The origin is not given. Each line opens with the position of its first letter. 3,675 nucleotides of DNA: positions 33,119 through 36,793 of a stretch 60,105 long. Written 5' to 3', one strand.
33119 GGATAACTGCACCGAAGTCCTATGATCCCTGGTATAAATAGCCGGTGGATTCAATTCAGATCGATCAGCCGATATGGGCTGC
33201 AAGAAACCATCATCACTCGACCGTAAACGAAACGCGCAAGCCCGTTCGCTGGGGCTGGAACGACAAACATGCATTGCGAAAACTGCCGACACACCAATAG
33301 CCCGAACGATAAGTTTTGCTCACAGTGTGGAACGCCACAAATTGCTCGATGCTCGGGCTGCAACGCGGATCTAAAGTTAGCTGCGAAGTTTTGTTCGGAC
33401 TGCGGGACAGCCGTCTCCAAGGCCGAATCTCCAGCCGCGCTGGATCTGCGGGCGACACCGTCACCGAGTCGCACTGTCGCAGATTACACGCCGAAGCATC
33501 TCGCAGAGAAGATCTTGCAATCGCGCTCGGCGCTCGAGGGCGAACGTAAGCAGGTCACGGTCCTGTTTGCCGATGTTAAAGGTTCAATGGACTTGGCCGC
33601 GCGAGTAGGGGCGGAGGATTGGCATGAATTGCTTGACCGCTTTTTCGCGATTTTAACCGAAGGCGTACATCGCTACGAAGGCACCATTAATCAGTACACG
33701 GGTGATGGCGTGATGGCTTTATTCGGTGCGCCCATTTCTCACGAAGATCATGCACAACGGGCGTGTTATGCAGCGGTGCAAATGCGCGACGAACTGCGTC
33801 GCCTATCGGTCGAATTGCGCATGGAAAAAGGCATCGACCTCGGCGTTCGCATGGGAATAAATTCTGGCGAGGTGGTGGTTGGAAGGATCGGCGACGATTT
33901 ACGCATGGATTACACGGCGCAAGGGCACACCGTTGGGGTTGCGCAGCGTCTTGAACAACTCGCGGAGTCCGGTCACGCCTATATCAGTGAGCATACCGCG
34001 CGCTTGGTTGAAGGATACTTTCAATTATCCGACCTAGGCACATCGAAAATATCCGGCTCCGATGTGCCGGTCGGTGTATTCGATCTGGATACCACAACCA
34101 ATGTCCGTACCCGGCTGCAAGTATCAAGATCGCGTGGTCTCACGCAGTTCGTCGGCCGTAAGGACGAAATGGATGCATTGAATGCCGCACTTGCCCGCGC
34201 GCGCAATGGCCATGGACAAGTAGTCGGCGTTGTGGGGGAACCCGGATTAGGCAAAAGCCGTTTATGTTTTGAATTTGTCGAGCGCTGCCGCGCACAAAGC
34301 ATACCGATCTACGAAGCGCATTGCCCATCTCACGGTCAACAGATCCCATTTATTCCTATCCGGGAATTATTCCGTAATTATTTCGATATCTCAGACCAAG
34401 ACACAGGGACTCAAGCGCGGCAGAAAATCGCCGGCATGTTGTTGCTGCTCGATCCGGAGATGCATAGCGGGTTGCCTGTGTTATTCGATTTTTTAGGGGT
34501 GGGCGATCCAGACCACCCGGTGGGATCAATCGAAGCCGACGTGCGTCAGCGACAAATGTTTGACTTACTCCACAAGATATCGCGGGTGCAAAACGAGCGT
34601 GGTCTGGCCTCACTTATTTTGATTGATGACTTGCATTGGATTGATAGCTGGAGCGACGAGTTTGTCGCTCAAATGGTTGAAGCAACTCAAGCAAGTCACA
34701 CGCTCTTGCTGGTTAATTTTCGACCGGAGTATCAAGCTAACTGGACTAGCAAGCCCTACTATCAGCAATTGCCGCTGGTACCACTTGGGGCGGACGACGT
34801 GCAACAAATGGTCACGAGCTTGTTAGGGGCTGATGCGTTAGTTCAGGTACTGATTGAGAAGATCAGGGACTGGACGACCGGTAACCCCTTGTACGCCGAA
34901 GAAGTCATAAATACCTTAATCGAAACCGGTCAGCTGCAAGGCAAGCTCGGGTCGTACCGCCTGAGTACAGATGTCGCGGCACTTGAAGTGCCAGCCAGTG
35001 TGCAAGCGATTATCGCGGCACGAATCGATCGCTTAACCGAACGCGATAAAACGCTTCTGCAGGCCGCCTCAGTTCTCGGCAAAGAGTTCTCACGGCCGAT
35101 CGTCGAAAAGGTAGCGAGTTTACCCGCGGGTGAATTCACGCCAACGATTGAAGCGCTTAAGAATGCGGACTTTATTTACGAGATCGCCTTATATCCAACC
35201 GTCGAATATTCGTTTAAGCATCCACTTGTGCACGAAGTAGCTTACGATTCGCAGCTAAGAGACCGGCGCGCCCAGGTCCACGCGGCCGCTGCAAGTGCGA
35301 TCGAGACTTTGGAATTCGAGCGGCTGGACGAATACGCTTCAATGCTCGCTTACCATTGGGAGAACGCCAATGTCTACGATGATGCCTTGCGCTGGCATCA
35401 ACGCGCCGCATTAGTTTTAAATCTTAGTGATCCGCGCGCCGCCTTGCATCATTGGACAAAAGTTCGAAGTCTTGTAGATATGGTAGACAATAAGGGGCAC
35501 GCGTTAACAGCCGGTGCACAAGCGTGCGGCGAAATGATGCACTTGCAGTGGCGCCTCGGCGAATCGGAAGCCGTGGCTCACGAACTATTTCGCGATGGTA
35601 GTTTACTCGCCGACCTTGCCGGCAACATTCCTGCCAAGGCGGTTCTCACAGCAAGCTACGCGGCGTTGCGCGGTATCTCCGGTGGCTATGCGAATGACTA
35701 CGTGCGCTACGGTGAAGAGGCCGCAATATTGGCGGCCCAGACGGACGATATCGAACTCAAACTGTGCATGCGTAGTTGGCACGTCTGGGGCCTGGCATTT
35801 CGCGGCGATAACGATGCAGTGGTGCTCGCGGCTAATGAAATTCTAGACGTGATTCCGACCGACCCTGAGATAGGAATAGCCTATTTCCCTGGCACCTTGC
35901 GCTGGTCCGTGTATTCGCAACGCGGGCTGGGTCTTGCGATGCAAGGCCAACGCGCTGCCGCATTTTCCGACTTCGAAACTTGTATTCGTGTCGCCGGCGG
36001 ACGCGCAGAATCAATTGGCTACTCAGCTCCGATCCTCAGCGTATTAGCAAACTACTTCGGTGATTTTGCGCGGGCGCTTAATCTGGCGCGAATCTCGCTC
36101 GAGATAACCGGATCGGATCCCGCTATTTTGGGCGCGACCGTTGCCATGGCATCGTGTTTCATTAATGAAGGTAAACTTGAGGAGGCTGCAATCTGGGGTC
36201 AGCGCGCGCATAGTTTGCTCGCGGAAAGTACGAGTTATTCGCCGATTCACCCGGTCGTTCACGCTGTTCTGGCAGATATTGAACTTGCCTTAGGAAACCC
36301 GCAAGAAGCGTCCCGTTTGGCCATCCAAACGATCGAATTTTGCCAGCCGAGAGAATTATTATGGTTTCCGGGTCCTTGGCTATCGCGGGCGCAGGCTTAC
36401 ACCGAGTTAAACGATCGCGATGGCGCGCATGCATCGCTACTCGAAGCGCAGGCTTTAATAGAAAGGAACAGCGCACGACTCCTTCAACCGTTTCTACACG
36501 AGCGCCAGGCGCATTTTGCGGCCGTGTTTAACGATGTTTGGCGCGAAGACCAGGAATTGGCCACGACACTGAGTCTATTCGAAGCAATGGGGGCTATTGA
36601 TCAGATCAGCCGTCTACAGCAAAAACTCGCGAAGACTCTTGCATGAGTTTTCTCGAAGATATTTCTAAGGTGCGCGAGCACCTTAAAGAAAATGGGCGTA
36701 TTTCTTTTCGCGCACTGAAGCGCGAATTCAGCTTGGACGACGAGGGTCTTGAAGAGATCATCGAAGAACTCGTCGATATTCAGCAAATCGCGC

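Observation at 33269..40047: Tandem, translationally coupled paralogous cyclase-STAND ATPase-TPR giants with different N-terminal modules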

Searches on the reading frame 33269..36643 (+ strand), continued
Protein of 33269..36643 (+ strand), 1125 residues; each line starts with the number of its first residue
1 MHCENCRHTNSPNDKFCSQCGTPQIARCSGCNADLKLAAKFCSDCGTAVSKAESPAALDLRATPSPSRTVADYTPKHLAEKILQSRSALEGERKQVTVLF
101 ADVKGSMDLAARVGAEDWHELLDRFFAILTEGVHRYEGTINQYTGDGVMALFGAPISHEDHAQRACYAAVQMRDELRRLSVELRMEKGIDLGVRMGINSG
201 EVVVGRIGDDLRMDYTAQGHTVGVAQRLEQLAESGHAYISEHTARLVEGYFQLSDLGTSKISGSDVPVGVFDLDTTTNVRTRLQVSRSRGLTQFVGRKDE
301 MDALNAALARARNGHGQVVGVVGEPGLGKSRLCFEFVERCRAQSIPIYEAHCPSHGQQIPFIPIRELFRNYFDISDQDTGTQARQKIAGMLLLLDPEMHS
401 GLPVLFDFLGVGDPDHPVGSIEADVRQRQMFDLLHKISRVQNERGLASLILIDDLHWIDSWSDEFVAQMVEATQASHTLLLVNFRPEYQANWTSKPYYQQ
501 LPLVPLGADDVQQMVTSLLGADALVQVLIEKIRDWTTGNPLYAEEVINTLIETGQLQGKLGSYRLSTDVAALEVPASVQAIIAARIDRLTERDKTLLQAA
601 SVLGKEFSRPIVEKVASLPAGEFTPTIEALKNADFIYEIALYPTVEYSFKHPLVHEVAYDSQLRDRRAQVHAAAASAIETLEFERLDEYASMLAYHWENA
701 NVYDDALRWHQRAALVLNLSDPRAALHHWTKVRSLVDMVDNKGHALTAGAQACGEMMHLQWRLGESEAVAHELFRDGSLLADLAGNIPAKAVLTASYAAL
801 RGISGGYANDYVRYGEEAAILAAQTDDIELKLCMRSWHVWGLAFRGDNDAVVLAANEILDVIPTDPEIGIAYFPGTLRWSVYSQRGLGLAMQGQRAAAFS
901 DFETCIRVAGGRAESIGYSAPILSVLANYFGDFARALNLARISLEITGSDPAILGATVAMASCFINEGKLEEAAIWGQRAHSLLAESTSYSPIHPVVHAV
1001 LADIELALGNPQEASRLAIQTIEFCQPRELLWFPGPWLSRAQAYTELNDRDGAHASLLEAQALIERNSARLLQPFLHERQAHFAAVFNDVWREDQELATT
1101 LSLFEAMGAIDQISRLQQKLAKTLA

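Call 14: find_related_loci(query=window:33269-36643:+, collection=genome_contigs, flank=10000)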
Query window:33269-36643:+ (1125 aa) in genome_contigs; peptide patterns used: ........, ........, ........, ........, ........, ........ (x = any residue, [..] = any of these).
134 stretches matched a pattern; 115 encode a relative of the query (tblastn E <= 1e-3); the best 80 are kept; 78 distinct loci.
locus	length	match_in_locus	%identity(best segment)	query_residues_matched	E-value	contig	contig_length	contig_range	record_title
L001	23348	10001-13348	76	1-1116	0e+0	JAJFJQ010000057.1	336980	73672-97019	MAG: Gammaproteobacteria bacterium isolate OFTM106 OFTM106_56, whole genome shotgun sequence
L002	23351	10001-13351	55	1-1120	0e+0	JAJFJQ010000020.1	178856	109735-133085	MAG: Gammaproteobacteria bacterium isolate OFTM106 OFTM106_19, whole genome shotgun sequence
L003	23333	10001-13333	53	1-1116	0e+0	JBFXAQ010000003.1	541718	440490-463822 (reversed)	MAG: Gammaproteobacteria bacterium isolate CA_2019_TPBS_26 NODE_89_length_541718_cov_45.127473_TPBS, whole genome shotgu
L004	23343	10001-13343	64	1-1119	0e+0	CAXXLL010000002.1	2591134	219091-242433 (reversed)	MAG: Gammaproteobacteria bacterium isolate c3243a8b-db96-42cf-a016-84d8fe09dca8 genome assembly, contig: contig_2, whole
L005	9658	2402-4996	54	1-869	0e+0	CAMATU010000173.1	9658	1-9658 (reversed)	MAG: Klebsiella pneumoniae isolate MaH-04nov19-186 genome assembly, contig: MaH-04nov19-C17971, whole genome shotgun seq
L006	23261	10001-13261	45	1-1089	0e+0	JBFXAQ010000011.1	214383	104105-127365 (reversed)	MAG: Gammaproteobacteria bacterium isolate CA_2019_TPBS_26 NODE_551_length_214383_cov_44.890892_TPBS, whole genome shotg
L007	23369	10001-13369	43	1-1122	0e+0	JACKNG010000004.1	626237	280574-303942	MAG: Gammaproteobacteria bacterium isolate HK-STAS-PROT-138 HK-STAS-PROT-138_4, whole genome shotgun sequence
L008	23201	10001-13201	44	53-1116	0e+0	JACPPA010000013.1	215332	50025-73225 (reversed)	MAG: Gammaproteobacteria bacterium isolate NC_groundwater_615_Pr5_B-0.1um_58_24 alan_book_18_scaffold_73143, whole genom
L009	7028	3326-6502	45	63-1116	0e+0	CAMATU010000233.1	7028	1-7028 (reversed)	MAG: Klebsiella pneumoniae isolate MaH-04nov19-186 genome assembly, contig: MaH-04nov19-C26345, whole genome shotgun seq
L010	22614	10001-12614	53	1-872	0e+0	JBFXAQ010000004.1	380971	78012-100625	MAG: Gammaproteobacteria bacterium isolate CA_2019_TPBS_26 NODE_184_length_380971_cov_44.636946_TPBS, whole genome shotg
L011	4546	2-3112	44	85-1116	0e+0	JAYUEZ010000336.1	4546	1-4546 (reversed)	MAG: Gammaproteobacteria bacterium isolate GFS_7618 GFS_7618_335, whole genome shotgun sequence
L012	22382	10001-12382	53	1-798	0e+0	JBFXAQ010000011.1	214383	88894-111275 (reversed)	MAG: Gammaproteobacteria bacterium isolate CA_2019_TPBS_26 NODE_551_length_214383_cov_44.890892_TPBS, whole genome shotg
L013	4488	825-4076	44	49-1116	0e+0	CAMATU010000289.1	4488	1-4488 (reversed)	MAG: Klebsiella pneumoniae isolate MaH-04nov19-186 genome assembly, contig: MaH-04nov19-C45526, whole genome shotgun seq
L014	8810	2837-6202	41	1-1125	0e+0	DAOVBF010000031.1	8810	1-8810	MAG TPA_asm: Deltaproteobacteria bacterium isolate CSMAG_998 CSMAG_998_k141_2716897_length_8810_cov_6.0000, whole genome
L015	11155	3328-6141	47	1-946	0e+0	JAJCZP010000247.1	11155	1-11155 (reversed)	MAG: Deltaproteobacteria bacterium isolate OFTM125 OFTM125_246, whole genome shotgun sequence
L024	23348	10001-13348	49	1-1119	0e+0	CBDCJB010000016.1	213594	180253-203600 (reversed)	MAG: Gammaproteobacteria bacterium isolate 73aac9d3-0341-4cc4-bdea-3f58c6bb4f33 genome assembly, contig: contig_16, whol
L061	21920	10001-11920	32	90-709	2e-76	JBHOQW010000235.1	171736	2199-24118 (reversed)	MAG: Dehalococcoidia bacterium isolate A0_35 coassembly_Ak141_525507, whole genome shotgun sequence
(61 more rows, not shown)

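Call 74: search_protein_families(library=pfam, alignment_id=A3, max_evalue=0.00001)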
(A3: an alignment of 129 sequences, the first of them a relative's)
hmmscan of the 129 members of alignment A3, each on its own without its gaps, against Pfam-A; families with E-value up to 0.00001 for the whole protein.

A. member 1, L001:9193-9927:+ (245 aa): 0 families

B. families by the number of members that match (of 129 scanned): 121 families (the first 25 are shown)
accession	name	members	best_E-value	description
PF07719.23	TPR_2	6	6e-19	Tetratricopeptide repeat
PF03176.21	MMPL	5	6.8e-40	MMPL family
PF00027.35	cNMP_binding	5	1.4e-19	Cyclic nucleotide-binding domain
PF02460.24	Patched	5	1.1e-15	Patched SSD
PF13428.12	TPR_14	5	2e-15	Tetratricopeptide repeat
PF12349.14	Sterol-sensing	4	1.7e-17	Sterol-sensing domain of SREBP cleavage-activation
PF13431.12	TPR_17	4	7e-12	Tetratricopeptide repeat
PF13181.12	TPR_8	4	9.3e-11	Tetratricopeptide repeat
PF00211.25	Guanylate_cyc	4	1.4e-08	Adenylate and Guanylate cyclase catalytic domain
PF03795.20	YCII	3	5.8e-21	YCII-related domain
PF13414.12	TPR_11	3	1.2e-16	TPR repeat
PF13424.12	TPR_12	3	2.8e-16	Tetratricopeptide repeat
PF13432.12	TPR_16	3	2.1e-14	Tetratricopeptide repeat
PF00515.34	TPR_1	3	4.9e-10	Tetratricopeptide repeat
PF07992.20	Pyr_redox_2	2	1.2e-66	Pyridine nucleotide-disulphide oxidoreductase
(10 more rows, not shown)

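Call 78: search_protein_families(library=pfam, proteins=[L002:3803-6514:+, L024:7584-9929:+, L061:6590-9664:-], max_evalue=0.0001)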
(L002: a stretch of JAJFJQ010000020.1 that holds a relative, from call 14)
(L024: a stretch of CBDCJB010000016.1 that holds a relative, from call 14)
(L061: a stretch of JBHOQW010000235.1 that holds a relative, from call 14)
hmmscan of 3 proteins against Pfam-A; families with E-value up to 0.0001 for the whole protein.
L002:3803-6514:+ (904 aa): 4 families
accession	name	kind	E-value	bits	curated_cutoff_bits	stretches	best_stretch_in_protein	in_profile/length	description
PF03176.21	MMPL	-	7e-28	98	20.5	2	130-372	54-302/333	MMPL family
PF00027.35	cNMP_binding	-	5.2e-17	62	27.5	1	793-874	2-85/89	Cyclic nucleotide-binding domain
PF02460.24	Patched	-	4.8e-06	26.8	23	0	622-746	29-152/156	Patched SSD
PF00873.25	ACR_tran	-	9.5e-06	24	28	1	563-749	296-487/1021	AcrB/AcrD/AcrF family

L024:7584-9929:+ (782 aa): 5 families
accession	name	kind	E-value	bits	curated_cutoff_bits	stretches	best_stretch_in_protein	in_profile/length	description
PF03176.21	MMPL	-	2e-30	106.3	20.5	2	4-253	50-305/333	MMPL family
PF00027.35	cNMP_binding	-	4.1e-18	65.6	27.5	1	671-755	2-88/89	Cyclic nucleotide-binding domain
PF12349.14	Sterol-sensing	-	3e-08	34.1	22.3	1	128-255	14-141/153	Sterol-sensing domain of SREBP cleavage-activation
PF02460.24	Patched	-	1.1e-07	32.2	23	0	121-247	29-154/156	Patched SSD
PF00873.25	ACR_tran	-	4.5e-05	21.8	28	1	436-628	291-488/1021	AcrB/AcrD/AcrF family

L061:6590-9664:- (1025 aa): 9 families
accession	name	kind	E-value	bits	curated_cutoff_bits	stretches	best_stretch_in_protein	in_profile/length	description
PF00664.28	ABC_membrane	-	1.1e-43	150.3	28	1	343-593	37-274/274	ABC transporter transmembrane region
PF00005.33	ABC_tran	-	2.5e-38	132.2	25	1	656-804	2-137/137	ABC transporter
PF00027.35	cNMP_binding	-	3e-24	85.2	27.5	1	917-1001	2-86/89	Cyclic nucleotide-binding domain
PF13240.11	Zn_Ribbon_1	-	6.2e-10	39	25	0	26-45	2-21/23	zinc-ribbon domain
PF12773.13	DZR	-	1e-08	35.6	27.3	1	3-44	1-45/45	Double zinc ribbon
PF13304.12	AAA_21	-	1.3e-07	32.4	27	0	777-832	239-298/304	AAA domain, putative AbiEii toxin, Type IV TA system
PF13248.11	Zn_ribbon_3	-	4.7e-07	29.5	27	0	26-44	5-23/26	zinc-ribbon domain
PF13191.12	AAA_16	-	2.5e-06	28.5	32.6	1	663-824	20-162/167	AAA ATPase domain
PF02463.25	SMC_N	-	4.2e-06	26.8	40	0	668-844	27-209/220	RecF/RecN/SMC N terminal domain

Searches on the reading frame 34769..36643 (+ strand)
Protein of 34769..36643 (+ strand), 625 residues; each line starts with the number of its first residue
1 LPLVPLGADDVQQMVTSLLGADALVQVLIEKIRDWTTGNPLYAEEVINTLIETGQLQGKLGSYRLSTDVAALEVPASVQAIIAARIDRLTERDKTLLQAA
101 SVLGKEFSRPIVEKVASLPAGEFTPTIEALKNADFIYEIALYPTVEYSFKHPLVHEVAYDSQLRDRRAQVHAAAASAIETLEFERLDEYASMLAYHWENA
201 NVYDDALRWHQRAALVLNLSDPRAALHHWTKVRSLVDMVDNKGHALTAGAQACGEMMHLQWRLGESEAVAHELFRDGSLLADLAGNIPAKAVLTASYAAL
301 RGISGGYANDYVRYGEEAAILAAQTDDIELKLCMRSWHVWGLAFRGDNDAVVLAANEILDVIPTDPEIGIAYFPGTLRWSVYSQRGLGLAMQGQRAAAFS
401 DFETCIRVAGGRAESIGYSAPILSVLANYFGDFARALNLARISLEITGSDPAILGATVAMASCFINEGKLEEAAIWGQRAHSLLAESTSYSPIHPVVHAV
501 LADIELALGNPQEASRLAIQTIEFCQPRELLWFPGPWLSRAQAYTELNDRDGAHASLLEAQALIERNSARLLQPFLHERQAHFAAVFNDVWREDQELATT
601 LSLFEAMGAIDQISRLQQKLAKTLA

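Call 26: search_protein_families(library=pfam, proteins=[window:34769-36643:+], max_evalue=10)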
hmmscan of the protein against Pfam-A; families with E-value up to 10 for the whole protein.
window:34769-36643:+ (625 aa): 6 families
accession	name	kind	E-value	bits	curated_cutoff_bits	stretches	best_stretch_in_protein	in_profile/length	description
PF07719.23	TPR_2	-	3.3e-08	33.5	27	2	537-564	4-31/34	Tetratricopeptide repeat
PF14559.12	TPR_19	-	4.8e-06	27.2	25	1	478-517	8-47/68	Tetratricopeptide repeat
PF13424.12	TPR_12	-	5.7e-05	23.7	30.1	1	458-524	7-74/77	Tetratricopeptide repeat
PF13428.12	TPR_14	-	0.00029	21.7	23.5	0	497-523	3-29/44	Tetratricopeptide repeat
PF13374.12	TPR_10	-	0.031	14.7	27.5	1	501-526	8-33/42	Tetratricopeptide repeat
PF08819.17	DUF1802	-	0.039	14.2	25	1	138-217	39-122/174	Domain of unknown function (DUF1802)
